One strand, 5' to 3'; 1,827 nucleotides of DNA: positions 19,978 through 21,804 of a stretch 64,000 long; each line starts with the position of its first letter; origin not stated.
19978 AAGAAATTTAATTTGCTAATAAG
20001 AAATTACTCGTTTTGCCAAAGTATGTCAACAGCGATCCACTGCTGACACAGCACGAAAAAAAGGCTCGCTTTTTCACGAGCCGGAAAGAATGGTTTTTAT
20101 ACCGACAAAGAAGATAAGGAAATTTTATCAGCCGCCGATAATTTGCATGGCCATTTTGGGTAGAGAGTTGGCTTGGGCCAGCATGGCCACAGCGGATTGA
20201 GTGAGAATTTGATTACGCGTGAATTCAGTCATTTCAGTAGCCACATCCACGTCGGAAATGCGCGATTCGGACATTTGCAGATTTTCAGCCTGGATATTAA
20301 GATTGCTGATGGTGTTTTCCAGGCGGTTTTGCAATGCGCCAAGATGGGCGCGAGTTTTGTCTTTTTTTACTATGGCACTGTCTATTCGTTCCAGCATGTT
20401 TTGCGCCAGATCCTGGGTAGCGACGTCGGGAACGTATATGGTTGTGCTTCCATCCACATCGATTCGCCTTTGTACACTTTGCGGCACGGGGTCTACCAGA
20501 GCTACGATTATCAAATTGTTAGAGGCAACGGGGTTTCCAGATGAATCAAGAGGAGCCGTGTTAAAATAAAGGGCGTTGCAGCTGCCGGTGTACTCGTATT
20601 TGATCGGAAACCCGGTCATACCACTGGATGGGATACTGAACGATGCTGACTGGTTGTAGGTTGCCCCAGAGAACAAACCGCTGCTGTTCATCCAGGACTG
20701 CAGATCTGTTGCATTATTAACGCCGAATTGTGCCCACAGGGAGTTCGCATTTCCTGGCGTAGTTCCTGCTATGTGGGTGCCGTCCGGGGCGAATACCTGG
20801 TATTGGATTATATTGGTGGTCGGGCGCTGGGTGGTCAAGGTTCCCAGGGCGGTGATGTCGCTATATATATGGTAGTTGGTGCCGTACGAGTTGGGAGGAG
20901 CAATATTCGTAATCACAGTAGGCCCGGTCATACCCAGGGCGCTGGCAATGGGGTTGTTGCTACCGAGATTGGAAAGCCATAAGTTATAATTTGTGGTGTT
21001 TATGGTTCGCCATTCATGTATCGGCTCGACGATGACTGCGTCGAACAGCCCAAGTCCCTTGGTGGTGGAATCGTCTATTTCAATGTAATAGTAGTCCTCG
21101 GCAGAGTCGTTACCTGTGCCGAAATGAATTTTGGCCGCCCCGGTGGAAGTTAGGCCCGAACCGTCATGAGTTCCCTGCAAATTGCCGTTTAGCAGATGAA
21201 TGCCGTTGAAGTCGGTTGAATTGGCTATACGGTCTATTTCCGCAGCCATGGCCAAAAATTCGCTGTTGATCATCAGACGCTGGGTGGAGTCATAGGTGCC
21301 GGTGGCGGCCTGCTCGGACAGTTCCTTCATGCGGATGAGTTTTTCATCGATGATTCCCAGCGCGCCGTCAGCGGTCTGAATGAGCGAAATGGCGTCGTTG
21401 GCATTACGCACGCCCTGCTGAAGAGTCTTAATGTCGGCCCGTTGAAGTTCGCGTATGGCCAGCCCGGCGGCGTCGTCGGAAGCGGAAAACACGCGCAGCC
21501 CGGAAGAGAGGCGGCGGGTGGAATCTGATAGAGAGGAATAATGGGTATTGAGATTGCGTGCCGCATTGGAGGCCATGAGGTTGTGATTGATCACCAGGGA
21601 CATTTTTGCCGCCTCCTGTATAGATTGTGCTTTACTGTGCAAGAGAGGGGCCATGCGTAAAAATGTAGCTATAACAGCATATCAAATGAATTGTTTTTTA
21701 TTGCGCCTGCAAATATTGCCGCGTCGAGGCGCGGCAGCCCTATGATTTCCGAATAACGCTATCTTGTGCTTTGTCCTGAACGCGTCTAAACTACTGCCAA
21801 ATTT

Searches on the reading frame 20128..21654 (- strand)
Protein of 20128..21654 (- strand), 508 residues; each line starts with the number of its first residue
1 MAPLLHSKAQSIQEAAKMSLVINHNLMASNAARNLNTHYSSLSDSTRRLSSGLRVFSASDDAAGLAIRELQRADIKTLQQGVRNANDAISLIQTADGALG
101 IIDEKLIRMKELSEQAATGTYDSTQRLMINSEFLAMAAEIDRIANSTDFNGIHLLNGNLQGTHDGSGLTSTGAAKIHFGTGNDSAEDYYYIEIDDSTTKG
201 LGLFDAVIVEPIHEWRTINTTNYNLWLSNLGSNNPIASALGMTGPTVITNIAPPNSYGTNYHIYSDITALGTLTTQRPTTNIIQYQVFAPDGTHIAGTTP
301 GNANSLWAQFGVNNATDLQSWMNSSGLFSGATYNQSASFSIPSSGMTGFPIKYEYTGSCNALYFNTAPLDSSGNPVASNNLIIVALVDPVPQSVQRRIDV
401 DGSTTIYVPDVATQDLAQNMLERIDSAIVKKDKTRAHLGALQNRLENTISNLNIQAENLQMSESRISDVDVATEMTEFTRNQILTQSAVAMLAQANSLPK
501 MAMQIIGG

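Call 58: search_protein_families(library=pfam, proteins=[window:20128-21654:-], max_evalue=0.00001)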
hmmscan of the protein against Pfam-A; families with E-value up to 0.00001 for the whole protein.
window:20128-21654:- (508 aa): 2 families
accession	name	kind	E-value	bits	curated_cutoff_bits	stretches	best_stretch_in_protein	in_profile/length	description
PF00669.25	Flagellin_N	-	1.6e-35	122.6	26.6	1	22-158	1-137/139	Bacterial flagellin N-terminal helical region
PF00700.27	Flagellin_C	-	9.1e-25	87.2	23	1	421-505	1-85/86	Bacterial flagellin C-terminal helical region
